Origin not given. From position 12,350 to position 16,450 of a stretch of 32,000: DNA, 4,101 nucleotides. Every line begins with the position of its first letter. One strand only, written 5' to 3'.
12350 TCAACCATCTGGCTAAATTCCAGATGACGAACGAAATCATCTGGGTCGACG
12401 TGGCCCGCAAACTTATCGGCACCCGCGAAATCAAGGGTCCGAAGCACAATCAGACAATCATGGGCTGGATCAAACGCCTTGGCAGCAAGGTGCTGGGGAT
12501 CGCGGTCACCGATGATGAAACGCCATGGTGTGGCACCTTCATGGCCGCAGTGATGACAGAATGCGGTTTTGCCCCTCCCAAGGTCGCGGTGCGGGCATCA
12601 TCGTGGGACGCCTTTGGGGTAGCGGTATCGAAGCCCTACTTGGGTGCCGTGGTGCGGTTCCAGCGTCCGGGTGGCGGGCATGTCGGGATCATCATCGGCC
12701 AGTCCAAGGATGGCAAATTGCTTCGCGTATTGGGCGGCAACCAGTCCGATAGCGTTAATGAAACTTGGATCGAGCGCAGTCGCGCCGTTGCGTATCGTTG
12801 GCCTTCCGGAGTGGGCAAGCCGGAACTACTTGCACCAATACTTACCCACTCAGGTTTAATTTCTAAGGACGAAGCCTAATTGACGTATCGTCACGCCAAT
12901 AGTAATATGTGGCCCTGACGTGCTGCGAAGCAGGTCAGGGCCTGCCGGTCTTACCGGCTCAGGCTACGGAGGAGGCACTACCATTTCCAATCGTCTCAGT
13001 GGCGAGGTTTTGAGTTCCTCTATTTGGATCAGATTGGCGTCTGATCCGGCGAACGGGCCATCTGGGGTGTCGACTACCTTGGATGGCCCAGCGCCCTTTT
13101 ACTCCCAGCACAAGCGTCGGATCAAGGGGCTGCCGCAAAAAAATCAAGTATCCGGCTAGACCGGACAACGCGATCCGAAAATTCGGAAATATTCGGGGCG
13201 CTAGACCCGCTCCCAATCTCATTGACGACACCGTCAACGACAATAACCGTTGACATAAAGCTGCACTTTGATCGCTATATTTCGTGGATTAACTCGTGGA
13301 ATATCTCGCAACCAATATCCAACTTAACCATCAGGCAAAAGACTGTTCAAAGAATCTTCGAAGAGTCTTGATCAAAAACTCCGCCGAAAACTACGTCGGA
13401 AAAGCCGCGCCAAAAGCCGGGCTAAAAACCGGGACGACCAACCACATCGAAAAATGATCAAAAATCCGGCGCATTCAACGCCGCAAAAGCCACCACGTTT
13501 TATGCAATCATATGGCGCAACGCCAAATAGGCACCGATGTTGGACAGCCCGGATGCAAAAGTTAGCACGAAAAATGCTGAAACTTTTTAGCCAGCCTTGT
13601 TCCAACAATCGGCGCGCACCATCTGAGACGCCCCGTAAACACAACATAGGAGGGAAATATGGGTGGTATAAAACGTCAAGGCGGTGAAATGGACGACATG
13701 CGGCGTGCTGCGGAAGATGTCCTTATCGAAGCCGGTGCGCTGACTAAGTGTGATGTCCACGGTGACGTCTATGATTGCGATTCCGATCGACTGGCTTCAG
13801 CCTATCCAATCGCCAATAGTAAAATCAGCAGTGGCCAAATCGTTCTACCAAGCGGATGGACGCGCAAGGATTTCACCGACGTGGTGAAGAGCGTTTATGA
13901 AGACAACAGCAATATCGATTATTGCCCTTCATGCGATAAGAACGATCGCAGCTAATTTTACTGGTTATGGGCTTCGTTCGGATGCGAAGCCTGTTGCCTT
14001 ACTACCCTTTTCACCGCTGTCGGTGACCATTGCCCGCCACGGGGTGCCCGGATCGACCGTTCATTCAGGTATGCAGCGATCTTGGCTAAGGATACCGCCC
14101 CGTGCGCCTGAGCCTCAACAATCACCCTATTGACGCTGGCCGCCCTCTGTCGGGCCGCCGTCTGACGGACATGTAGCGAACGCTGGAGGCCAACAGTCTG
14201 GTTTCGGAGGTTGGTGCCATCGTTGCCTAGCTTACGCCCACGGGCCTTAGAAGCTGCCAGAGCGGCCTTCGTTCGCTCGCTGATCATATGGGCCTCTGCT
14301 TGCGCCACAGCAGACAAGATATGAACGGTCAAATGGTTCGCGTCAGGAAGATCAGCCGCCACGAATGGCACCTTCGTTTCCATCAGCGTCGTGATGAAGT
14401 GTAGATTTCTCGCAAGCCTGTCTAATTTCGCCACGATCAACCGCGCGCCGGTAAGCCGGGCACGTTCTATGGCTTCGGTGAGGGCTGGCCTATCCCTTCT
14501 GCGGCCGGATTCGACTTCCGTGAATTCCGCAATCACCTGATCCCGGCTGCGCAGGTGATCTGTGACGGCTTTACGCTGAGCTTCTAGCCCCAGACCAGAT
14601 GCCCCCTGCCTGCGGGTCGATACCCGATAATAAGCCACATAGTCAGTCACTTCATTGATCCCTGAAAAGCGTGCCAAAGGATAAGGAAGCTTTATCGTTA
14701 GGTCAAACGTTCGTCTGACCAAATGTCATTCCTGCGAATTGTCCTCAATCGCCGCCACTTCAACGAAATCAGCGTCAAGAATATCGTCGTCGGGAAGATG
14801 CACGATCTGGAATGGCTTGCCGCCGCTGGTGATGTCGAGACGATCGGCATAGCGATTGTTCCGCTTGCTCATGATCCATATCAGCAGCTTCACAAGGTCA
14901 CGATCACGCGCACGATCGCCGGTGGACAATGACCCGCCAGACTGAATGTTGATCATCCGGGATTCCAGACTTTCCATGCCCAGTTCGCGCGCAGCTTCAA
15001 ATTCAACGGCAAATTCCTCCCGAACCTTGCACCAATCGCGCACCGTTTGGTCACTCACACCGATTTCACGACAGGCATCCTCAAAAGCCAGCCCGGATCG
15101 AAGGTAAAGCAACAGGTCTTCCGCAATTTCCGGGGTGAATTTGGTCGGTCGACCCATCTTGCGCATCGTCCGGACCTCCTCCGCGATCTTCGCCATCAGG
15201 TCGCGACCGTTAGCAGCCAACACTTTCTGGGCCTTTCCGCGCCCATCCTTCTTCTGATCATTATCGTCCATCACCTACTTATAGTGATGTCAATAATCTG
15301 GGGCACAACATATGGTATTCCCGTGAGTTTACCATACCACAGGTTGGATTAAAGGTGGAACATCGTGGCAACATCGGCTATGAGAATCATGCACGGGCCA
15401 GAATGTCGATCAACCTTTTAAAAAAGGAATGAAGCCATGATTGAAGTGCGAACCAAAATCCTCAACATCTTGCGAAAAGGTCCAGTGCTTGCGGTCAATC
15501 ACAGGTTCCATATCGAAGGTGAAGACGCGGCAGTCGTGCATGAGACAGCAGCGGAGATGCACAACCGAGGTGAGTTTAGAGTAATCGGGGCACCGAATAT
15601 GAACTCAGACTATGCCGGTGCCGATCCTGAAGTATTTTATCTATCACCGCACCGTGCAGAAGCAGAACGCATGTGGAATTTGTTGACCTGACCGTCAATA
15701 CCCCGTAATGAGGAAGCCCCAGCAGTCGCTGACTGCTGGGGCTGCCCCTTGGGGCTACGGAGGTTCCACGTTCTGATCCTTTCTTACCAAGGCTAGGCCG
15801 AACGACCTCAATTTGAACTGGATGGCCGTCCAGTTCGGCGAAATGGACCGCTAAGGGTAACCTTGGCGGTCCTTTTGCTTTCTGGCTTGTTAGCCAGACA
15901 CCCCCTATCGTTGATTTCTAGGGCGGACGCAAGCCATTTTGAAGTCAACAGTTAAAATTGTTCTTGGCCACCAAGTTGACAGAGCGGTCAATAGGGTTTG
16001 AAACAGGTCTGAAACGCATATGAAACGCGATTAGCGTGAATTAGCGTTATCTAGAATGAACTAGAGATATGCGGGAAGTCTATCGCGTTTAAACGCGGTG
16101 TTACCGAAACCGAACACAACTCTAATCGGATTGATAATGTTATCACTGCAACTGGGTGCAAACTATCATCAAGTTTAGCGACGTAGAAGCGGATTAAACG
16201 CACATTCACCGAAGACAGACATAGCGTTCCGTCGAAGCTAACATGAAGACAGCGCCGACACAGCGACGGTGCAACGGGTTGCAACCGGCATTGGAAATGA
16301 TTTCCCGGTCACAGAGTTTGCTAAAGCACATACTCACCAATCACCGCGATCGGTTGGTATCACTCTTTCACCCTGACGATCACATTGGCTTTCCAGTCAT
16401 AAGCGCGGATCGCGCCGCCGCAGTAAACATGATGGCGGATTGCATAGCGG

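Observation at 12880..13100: Two diverged, promoter-equipped copies of a ~170-190 nt structured RNA with compensatory stem changes (copy A here, copy B at 15683-15883)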

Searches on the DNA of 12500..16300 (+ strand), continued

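Call 95: search_with_rna_model(model_id=R2, sources=[L275, L276, L277, L278], max_evalue=1, show_alignments=1)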
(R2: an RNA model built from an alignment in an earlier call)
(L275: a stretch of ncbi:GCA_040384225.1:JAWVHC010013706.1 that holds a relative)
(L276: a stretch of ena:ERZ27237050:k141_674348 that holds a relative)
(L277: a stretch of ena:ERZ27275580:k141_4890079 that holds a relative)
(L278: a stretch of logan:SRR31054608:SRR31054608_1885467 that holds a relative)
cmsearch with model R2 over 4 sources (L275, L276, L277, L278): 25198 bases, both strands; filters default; matches with E-value up to 1: 1.
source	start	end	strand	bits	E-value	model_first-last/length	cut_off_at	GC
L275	4607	4771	+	25.7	3.4e-07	1-172/172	no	0.58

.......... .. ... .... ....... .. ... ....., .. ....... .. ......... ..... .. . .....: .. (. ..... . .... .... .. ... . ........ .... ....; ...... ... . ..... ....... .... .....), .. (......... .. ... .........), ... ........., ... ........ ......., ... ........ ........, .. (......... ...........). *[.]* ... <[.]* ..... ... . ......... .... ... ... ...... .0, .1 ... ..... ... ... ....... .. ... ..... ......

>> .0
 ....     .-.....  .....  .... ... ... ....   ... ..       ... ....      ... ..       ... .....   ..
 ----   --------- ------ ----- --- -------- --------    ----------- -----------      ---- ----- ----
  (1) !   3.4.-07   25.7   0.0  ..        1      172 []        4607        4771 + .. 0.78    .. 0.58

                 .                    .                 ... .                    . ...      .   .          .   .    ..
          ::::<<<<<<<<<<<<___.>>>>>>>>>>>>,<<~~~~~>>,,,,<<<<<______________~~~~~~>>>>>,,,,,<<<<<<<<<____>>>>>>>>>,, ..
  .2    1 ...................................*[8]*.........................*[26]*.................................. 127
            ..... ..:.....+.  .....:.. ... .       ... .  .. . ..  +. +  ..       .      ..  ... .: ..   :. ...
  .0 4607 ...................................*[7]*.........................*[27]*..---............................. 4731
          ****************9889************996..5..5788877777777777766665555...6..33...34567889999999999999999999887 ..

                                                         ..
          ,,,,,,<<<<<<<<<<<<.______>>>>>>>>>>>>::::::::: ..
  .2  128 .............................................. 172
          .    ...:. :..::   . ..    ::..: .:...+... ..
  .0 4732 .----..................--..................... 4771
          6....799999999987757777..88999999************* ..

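Call 105: search_with_rna_model(model_id=R2, sources=[L281, L282, L283, L284], max_evalue=1, show_alignments=3)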
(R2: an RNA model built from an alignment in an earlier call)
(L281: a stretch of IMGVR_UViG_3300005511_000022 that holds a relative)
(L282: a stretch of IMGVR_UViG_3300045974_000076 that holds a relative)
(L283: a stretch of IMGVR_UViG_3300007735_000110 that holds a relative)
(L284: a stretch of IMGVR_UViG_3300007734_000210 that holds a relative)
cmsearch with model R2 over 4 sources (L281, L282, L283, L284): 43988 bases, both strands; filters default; matches with E-value up to 1: 5.
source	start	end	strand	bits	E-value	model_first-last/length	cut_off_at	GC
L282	478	577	-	26.3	3.8e-07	1-172/172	no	0.68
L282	542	683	+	23.2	3.6e-06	1-172/172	no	0.67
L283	7793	7949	+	17.5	0.00021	1-172/172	no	0.5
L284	13947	14103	-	17.5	0.00021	1-172/172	no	0.5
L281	2726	2756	-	15.7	0.00079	5-31/172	no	0.81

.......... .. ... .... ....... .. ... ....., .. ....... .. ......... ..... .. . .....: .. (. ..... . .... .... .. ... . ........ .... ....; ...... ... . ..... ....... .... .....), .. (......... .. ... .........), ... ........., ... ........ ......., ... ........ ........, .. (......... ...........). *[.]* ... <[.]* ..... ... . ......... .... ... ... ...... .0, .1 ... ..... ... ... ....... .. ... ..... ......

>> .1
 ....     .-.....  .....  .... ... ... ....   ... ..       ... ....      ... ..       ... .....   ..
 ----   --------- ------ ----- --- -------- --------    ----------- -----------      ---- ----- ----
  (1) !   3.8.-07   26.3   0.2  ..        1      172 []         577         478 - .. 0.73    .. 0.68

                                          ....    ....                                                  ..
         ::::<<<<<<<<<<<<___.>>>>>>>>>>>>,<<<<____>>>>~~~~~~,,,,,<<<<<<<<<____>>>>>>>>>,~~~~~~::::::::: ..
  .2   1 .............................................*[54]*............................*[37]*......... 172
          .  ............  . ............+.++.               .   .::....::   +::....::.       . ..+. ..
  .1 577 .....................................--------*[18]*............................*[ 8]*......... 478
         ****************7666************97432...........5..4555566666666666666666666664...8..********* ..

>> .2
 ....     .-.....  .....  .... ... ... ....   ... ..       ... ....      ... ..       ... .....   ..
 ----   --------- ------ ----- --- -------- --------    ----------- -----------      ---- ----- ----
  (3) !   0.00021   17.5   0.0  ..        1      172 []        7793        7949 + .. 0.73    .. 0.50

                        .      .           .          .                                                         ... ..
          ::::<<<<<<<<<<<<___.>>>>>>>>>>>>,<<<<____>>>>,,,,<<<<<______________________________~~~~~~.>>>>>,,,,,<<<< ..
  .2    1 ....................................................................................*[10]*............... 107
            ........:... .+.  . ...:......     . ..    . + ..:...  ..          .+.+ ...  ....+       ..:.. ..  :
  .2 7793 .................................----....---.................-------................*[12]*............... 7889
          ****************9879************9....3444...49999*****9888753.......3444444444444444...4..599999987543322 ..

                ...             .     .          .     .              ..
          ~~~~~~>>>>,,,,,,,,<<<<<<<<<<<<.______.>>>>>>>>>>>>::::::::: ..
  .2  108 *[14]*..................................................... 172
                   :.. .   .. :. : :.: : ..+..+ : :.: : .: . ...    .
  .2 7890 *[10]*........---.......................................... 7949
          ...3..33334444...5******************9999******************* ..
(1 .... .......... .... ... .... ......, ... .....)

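Call 108: search_rna_families(source=L262, start=10200, end=11000, threshold=evalue, max_evalue=10)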
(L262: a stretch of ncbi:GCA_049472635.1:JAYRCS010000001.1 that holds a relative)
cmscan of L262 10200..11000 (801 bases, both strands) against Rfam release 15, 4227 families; matches with E-value up to 10: 5.
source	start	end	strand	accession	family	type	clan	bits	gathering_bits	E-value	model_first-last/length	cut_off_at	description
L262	10251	10446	-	RF02225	sX6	Gene; sRNA;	-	18.8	40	0.014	1-342/342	no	Proteobacterial sRNA sX6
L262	10846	10884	-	RF01325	CRISPR-DR12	Gene; CRISPR;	-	18.4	37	0.67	1-30/30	no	CRISPR RNA direct repeat element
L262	10960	10998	+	RF01641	ceN53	Gene; snRNA; snoRNA; CD-box;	-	17.2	50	1.8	1-74/74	no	Caenorhabditis snoRNA ceN53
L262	10399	10443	+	RF03347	mir-2816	Gene; miRNA;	-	16.6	49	2.4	1-74/74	no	mir-2816 microRNA precursor family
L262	10938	10969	-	RF01307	sR55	Gene; snRNA; snoRNA; CD-box;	-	11.9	35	9.3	1-65/65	no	Small nucleolar RNA sR55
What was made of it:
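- On Any Rfam 15 family (4227 covariance models): One 18.8-bit sX6 hit (gathering 40) fell on the wrong strand of L262 and was not reproduced in the window (call 108).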

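Call 109: search_rna_families(source=window, start=12850, end=13300, threshold=evalue, max_evalue=10)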
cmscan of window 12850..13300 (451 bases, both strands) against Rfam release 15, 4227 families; matches with E-value up to 10: 2.
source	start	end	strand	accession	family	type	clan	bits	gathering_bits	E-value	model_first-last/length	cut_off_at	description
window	13149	13223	-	RF03899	mir-5912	Gene; miRNA;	-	13.8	88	4.2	1-88/88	no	mir-5912 microRNA precursor family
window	13105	13172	-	RF04317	aceE-II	Cis-reg;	-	9.2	100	5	1-190/190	no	aceE-II ncRNA motif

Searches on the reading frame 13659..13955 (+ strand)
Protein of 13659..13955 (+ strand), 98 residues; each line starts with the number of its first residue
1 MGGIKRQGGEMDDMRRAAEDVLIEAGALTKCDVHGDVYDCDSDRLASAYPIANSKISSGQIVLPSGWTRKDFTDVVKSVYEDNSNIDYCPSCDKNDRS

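Call 30: search_protein_families(library=phrogs, proteins=[window:13659-13955:+], max_evalue=0.01)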
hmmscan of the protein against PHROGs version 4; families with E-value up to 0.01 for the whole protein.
window:13659-13955:+ (98 aa): 2 families
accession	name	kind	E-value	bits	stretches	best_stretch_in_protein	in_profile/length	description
phrog_6325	-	unknown function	4.3e-08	34.4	1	13-94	9-89/93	-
phrog_17259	-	unknown function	0.0038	18.2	1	56-84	18-46/48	-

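Call 31: search_protein_families(library=pfam, proteins=[window:13659-13955:+], max_evalue=0.01)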
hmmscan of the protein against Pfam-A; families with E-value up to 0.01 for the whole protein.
window:13659-13955:+ (98 aa): 1 family
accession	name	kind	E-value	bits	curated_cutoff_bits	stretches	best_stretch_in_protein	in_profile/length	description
PF20735.2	Lambda_ea8_5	-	1.2e-09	39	27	1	20-96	11-88/90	Bacteriophage lambda ea8.5-related domain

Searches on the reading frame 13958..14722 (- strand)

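Call 10: search_protein_families(library=pfam, proteins=[window:13958-14722:-], max_evalue=0.01)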
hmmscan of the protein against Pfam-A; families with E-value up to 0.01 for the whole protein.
window:13958-14722:- (254 aa): 3 families
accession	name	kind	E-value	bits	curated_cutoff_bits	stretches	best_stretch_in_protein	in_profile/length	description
PF00239.26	Resolvase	-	1.7e-25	90.2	23.3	1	29-163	2-144/145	Resolvase, N terminal domain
PF07508.19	Recombinase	-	2.7e-06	28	21.1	1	201-245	10-53/102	Recombinase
PF20552.4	HTH_62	-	0.00027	21.3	27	1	200-242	26-68/72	Recombinase-like helix-turn-helix domain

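Call 11: search_protein_families(library=phrogs, proteins=[window:13958-14722:-], max_evalue=0.001)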
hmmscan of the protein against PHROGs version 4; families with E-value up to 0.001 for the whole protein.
window:13958-14722:- (254 aa): 2 families
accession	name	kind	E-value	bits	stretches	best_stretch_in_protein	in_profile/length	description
phrog_125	-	DNA, RNA and nucleotide metabolism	2.3e-31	110.3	1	25-251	19-210/254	DNA invertase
phrog_95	-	integration and excision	1.2e-25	91.2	1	27-243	89-310/651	integrase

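Call 100: search_protein_families(library=padloc, proteins=[window:13958-14722:-], max_evalue=0.01)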
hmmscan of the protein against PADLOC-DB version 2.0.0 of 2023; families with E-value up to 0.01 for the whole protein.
window:13958-14722:- (254 aa): 0 families

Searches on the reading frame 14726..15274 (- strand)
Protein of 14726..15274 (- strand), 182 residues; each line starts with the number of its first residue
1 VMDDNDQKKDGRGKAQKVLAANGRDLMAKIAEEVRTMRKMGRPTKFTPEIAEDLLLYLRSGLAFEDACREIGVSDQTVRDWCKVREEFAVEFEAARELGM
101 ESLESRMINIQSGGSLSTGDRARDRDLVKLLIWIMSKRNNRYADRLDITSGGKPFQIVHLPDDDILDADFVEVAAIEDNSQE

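Call 10: search_protein_families(library=pfam, proteins=[window:14726-15274:-], max_evalue=0.01)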
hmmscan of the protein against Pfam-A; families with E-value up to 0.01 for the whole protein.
window:14726-15274:- (182 aa): 4 families
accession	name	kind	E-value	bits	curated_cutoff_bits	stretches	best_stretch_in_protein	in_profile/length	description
PF20901.3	Sf6_terminase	-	1.3e-10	41.7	27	1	46-148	1-105/106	Bacteriophage Sf6, terminase small subunit-like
PF01527.26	HTH_Tnp_1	-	4.8e-05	23.9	24.1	1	40-84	1-46/75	Transposase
PF13518.12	HTH_28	-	0.00079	19.9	25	1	56-87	7-38/52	Helix-turn-helix domain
PF13542.12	HTH_Tnp_ISL3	-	0.0046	16.8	27.4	1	46-82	12-47/51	Helix-turn-helix domain of transposase family ISL3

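Call 11: search_protein_families(library=phrogs, proteins=[window:14726-15274:-], max_evalue=0.001)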
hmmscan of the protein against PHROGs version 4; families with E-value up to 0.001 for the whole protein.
window:14726-15274:- (182 aa): 5 families
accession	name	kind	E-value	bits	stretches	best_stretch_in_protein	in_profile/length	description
phrog_1482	-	head and packaging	8.6e-18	65.4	1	36-150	5-121/147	terminase small subunit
phrog_309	-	head and packaging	1.5e-11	45.9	1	28-107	120-202/319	terminase small subunit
phrog_4102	-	head and packaging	5e-09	37.6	1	37-95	6-75/166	terminase small subunit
phrog_3064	-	head and packaging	3.1e-07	31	0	65-99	85-119/175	terminase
phrog_4044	-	head and packaging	3.6e-07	30.9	1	39-105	17-83/180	terminase small subunit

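Call 100: search_protein_families(library=padloc, proteins=[window:14726-15274:-], max_evalue=0.01)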
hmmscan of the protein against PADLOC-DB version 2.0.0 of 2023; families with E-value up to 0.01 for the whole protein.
window:14726-15274:- (182 aa): 0 families
